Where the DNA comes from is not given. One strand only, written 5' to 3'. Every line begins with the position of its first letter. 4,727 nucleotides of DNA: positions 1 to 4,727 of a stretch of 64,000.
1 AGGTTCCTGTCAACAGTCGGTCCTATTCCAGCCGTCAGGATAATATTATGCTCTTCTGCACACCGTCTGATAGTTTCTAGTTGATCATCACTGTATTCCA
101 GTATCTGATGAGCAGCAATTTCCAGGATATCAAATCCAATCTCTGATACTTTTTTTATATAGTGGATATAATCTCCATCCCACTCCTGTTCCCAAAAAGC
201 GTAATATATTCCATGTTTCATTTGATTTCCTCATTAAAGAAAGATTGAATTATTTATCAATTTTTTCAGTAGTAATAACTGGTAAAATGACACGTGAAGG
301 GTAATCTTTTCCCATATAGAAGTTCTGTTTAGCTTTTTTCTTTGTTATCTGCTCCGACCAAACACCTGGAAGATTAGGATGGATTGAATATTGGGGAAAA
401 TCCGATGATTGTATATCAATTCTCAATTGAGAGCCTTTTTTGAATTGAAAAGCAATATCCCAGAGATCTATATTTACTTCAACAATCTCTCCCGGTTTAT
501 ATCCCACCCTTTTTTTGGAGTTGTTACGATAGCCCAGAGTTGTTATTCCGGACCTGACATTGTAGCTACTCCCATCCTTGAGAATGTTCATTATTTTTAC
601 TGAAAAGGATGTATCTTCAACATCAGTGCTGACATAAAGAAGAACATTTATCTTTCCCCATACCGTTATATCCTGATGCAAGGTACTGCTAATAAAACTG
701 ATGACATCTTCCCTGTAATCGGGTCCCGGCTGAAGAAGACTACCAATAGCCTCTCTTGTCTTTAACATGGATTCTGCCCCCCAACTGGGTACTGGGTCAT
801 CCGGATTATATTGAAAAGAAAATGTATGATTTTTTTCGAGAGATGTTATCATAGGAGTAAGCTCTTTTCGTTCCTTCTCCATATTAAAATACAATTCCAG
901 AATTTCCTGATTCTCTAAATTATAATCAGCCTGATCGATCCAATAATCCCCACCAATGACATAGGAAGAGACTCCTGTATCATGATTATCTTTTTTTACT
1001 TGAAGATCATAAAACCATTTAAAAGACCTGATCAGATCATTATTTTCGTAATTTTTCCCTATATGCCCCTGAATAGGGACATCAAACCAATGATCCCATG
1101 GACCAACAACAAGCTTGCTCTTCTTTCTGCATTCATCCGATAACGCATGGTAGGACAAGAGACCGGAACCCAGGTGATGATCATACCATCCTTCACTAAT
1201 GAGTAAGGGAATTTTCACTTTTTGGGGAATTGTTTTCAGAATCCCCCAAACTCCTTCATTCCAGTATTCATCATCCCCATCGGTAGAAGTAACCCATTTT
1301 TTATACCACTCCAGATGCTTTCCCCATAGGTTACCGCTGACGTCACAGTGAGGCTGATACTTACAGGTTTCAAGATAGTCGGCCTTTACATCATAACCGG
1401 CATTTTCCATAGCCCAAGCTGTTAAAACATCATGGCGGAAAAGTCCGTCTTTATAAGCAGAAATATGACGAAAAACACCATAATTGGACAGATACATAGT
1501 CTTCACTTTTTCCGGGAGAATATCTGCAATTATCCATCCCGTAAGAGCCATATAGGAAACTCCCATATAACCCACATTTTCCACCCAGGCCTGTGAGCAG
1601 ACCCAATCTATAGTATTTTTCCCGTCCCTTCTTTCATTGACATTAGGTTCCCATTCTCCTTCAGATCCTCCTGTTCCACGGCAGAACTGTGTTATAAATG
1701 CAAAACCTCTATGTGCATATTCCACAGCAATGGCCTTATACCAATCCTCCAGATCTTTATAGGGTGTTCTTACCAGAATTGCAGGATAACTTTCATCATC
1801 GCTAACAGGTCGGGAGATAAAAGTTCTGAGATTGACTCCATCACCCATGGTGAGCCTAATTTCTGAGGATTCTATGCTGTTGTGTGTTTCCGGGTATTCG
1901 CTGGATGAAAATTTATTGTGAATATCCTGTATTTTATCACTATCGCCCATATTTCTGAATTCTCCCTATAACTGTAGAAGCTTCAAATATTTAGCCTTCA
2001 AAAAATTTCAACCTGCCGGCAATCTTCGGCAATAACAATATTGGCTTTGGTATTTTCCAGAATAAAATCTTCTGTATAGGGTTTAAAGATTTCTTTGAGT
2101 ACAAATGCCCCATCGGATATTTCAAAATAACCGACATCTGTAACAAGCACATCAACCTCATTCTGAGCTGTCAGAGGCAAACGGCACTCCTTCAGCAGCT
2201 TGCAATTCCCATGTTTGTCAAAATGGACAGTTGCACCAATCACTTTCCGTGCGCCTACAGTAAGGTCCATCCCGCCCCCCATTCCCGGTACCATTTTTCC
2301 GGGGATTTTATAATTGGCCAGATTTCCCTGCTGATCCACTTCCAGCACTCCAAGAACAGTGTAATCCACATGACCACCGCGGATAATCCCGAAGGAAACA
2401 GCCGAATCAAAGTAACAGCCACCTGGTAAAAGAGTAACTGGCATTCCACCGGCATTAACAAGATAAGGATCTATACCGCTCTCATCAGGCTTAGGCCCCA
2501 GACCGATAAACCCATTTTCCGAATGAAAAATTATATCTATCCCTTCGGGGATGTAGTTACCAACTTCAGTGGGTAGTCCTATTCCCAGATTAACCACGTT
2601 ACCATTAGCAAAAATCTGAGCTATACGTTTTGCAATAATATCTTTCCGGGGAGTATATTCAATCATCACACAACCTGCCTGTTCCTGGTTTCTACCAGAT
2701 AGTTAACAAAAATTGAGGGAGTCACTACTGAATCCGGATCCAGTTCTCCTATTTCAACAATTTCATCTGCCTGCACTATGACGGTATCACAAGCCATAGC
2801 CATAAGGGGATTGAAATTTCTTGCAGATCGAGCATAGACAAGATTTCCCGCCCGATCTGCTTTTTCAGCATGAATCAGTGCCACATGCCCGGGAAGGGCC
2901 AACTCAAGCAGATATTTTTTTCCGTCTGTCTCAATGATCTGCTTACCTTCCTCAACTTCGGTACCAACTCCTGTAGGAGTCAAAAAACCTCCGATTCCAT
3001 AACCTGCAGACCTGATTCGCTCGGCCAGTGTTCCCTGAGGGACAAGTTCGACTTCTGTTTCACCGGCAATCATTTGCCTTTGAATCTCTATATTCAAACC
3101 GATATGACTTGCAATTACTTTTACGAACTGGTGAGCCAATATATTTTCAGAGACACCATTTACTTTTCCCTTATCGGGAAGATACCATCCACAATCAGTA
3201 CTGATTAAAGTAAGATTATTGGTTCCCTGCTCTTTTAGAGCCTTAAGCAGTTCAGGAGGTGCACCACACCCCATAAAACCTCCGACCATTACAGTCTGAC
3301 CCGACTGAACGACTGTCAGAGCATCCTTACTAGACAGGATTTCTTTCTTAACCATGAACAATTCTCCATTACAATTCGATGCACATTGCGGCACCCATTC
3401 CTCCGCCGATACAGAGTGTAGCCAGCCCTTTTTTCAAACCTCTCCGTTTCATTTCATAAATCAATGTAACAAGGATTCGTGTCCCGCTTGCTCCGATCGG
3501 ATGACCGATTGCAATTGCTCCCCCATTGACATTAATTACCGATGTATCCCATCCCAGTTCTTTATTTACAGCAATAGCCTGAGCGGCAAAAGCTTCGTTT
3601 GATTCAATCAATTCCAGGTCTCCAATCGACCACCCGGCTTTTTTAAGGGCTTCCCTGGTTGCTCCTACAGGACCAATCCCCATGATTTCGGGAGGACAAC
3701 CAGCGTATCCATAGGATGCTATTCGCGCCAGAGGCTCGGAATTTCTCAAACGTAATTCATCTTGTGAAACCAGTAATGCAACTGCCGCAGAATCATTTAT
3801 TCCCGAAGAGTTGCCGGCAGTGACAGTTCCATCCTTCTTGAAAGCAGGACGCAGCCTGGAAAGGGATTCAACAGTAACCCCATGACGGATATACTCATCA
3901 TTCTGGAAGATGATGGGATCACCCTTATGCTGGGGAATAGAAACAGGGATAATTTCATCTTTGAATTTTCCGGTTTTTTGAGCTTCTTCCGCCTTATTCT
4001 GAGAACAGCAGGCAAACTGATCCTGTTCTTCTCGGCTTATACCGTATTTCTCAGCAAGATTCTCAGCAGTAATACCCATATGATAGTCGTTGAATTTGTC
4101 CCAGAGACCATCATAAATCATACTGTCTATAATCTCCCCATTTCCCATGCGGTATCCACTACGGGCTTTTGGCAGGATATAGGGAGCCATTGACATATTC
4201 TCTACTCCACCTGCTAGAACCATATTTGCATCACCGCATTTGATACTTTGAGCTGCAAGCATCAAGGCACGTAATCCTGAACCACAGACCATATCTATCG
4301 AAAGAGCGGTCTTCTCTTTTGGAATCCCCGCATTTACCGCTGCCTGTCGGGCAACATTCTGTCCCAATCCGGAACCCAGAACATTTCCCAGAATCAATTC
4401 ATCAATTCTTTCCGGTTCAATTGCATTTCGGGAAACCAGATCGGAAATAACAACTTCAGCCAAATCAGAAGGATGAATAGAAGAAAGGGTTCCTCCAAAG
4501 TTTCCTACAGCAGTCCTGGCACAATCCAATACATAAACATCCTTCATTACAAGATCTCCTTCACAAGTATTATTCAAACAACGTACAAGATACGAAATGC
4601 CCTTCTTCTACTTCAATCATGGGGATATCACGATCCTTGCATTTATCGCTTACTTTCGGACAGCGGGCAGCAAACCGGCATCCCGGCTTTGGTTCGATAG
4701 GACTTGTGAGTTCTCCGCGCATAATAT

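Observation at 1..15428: Candidate undescribed catabolic system: sigma54 operon joining a ketose 3-epimerase, two CocE hydrolases, a peptide-type ABC importer, split AtuA, CoA-transferase and thiolase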

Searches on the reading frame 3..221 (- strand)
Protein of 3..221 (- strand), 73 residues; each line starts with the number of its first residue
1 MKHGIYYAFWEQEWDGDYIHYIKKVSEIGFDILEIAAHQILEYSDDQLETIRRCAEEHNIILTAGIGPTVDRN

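Call 7: search_protein_families(library=pfam, proteins=[window:3-221:-])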
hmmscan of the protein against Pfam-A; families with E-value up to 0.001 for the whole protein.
window:3-221:- (73 aa): 1 family
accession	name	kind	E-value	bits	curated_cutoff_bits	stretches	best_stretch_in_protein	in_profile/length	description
PF01261.30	AP_endonuc_2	-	0.00072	19.8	31.1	1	23-67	2-48/249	Xylose isomerase-like TIM barrel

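Call 8: search_protein_families(library=ncbifam, proteins=[window:3-221:-])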
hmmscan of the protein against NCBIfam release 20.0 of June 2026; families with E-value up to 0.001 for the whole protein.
window:3-221:- (73 aa): 1 family
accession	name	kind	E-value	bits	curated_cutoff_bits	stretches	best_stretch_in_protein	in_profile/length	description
NF051856.1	PsicseEpim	equivalog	1e-28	101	300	1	1-72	1-72/287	D-psicose 3-epimerase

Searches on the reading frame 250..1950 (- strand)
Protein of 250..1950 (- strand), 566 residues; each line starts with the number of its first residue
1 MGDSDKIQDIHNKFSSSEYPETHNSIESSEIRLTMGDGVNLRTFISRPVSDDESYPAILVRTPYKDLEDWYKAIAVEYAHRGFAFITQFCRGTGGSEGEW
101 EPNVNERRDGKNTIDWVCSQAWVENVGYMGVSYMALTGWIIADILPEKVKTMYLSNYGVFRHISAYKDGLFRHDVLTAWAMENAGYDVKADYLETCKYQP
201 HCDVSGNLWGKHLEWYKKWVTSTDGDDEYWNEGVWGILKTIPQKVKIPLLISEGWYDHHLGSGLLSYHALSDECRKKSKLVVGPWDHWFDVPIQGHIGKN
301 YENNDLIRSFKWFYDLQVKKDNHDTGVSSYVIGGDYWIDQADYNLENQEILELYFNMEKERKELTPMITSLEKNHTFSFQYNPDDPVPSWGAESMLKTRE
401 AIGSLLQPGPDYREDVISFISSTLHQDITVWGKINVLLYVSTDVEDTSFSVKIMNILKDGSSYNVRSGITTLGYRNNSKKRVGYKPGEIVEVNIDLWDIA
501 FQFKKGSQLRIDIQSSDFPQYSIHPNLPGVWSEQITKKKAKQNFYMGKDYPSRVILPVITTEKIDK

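Call 7: search_protein_families(library=pfam, proteins=[window:250-1950:-])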
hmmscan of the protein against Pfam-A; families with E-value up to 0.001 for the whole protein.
window:250-1950:- (566 aa): 2 families
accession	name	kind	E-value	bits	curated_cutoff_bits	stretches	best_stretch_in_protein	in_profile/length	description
PF02129.25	Peptidase_S15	-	3.3e-41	142.2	23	1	37-287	1-260/262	X-Pro dipeptidyl-peptidase (S15 family)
PF08530.16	PepX_C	-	1e-28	101.2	22.5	1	328-554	19-216/217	X-Pro dipeptidyl-peptidase C-terminal non-catalytic domain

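Call 8: search_protein_families(library=ncbifam, proteins=[window:250-1950:-])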
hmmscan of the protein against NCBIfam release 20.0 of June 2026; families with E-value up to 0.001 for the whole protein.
window:250-1950:- (566 aa): 2 families
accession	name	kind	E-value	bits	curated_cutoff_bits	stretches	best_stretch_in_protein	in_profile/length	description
TIGR00976.1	CocE_NonD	subfamily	7.3e-80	269.5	66.3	1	34-560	2-549/550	CocE/NonD family hydrolase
NF003780.0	PRK05371.1-1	subfamily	2.1e-07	29.7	642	0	415-528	454-566/594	Xaa-Pro dipeptidyl-peptidase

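Call 11: find_encoding_contigs(protein=window:250-1950:-, flank=10000, max_places=6)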
Protein window:250-1950:- (566 aa): no gene with exactly this product is on record in the collection.

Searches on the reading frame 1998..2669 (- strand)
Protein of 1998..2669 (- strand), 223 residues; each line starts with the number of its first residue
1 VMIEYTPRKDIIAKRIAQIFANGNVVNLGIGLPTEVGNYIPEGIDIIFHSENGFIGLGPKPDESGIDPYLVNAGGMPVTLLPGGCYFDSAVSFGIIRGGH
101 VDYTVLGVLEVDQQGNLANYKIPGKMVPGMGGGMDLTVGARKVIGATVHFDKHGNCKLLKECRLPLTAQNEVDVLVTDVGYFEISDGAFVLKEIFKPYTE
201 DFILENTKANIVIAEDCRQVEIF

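Call 7: search_protein_families(library=pfam, proteins=[window:1998-2669:-])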
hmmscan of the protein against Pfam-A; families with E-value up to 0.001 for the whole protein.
window:1998-2669:- (223 aa): 1 family
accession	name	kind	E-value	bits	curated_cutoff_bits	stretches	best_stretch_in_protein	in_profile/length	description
PF01144.29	CoA_trans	-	3.1e-30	105.6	23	1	11-185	3-194/217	Coenzyme A transferase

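Call 8: search_protein_families(library=ncbifam, proteins=[window:1998-2669:-])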
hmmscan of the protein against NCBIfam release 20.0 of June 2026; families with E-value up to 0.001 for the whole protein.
window:1998-2669:- (223 aa): 2 families
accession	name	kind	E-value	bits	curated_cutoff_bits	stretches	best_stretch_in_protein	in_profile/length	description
TIGR02428.1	pcaJ_scoB_fam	subfamily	2e-83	278.9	243.55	1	9-212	3-206/207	3-oxoacid CoA-transferase subunit B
NF052271.1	Staph_FadX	equivalog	0.00036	19.3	750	0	95-146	355-405/523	fatty acid degradation protein FadX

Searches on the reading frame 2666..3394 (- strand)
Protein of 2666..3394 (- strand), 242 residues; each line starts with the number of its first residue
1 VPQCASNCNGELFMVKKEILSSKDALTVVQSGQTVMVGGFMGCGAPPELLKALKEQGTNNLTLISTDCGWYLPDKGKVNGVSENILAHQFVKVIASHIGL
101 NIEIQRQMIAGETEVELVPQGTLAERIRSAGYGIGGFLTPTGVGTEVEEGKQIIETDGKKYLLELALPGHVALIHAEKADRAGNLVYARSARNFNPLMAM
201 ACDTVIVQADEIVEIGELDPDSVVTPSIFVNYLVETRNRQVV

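Call 7: search_protein_families(library=pfam, proteins=[window:2666-3394:-])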
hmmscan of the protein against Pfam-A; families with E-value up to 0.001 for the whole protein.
window:2666-3394:- (242 aa): 1 family
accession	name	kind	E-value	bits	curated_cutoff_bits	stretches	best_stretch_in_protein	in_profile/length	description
PF01144.29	CoA_trans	-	2.1e-58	197.7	23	1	23-235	5-216/217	Coenzyme A transferase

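Call 8: search_protein_families(library=ncbifam, proteins=[window:2666-3394:-])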
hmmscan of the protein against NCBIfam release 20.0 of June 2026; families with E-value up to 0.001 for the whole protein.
window:2666-3394:- (242 aa): 3 families
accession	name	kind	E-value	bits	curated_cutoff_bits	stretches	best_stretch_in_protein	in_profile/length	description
NF007394.0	PRK09920.1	equivalog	1.8e-78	263.1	315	1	16-236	2-216/219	acetate CoA-transferase subunit alpha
TIGR02429.1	pcaI_scoA_fam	subfamily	3e-68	229.5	128.5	1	14-238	1-221/222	3-oxoacid CoA-transferase subunit A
NF052271.1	Staph_FadX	equivalog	7.6e-09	34.7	750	1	19-239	3-244/523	fatty acid degradation protein FadX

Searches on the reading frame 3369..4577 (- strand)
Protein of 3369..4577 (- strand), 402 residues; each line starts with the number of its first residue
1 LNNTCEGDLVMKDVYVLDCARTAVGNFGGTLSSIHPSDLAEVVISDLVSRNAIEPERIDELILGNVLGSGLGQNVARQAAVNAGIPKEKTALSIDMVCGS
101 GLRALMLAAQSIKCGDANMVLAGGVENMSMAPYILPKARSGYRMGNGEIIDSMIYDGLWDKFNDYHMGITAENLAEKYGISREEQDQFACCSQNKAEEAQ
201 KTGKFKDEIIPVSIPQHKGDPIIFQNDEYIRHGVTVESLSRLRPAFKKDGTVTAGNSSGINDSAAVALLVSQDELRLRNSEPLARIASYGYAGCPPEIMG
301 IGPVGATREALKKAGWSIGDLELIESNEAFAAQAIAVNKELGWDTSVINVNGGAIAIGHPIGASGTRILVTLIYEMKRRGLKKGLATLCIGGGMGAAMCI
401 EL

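Call 7: search_protein_families(library=pfam, proteins=[window:3369-4577:-])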
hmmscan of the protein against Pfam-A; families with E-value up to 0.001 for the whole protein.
window:3369-4577:- (402 aa): 3 families
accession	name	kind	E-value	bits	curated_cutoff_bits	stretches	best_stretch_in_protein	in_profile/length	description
PF00108.29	Thiolase_N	-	5.3e-101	337.8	26.4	1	14-272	1-259/260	Thiolase, N-terminal domain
PF02803.24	Thiolase_C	-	6.6e-51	171.5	27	1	281-401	2-122/123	Thiolase, C-terminal domain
PF00109.32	ketoacyl-synt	-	1.7e-05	25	20.8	1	91-128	167-204/252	Beta-ketoacyl synthase, N-terminal domain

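Call 8: search_protein_families(library=ncbifam, proteins=[window:3369-4577:-])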
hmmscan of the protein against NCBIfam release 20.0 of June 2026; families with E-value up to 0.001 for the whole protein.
window:3369-4577:- (402 aa): 45 families (the best 25 are shown)
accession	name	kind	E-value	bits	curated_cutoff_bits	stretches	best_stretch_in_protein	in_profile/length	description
NF004206.0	PRK05656.1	subfamily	2e-173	577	688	1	11-401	1-391/392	acetyl-CoA C-acetyltransferase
NF006552.0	PRK09051.1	subfamily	2.4e-145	484.7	565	1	11-401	3-393/395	beta-ketothiolase BktB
TIGR01930.1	AcCoA-C-Actrans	subfamily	5.8e-143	476.5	240.55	1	16-401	1-385/385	acetyl-CoA C-acyltransferase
NF005152.0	PRK06633.1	equivalog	5.5e-138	459.8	675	1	11-401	2-390/392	acetyl-CoA C-acetyltransferase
NF042999.1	bketothiol_BktB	equivalog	1.7e-133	445.7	725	1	11-401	2-392/394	beta-ketothiolase BktB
NF006086.0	PRK08235.1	equivalog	1.7e-129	432.4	526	1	13-401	3-391/393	acetyl-CoA C-acetyltransferase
NF004853.0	PRK06205.1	subfamily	9.9e-124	413.4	551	1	11-401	1-401/404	acetyl-CoA C-acetyltransferase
NF006551.0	PRK09050.1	subfamily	1.2e-118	396.7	605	1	11-401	1-399/401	3-oxoadipyl-CoA thiolase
TIGR02430.1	pcaF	equivalog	4.4e-116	388.2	597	1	12-401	1-398/400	3-oxoadipyl-CoA thiolase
NF042967.1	AcCoAtase_PhaA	equivalog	2.8e-115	385.6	740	1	11-401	1-394/396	acetyl-CoA acetyltransferase PhaA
NF005404.0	PRK06954.1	subfamily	3.4e-110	368.8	687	1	12-402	7-396/397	acetyl-CoA C-acetyltransferase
NF005805.0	PRK07661.1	equivalog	1.1e-103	347.3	633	1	11-402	1-390/391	acetyl-CoA C-acetyltransferase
NF006001.0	PRK08131.1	equivalog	3.9e-103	345.4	622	1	11-401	1-398/401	3-oxoadipyl-CoA thiolase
NF006553.0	PRK09052.1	equivalog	9.6e-103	344.3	567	1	11-401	5-397/399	acetyl-CoA C-acyltransferase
NF006510.0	PRK08947.1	equivalog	4.9e-98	328.6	519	1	11-401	1-385/387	acetyl-CoA C-acyltransferase FadA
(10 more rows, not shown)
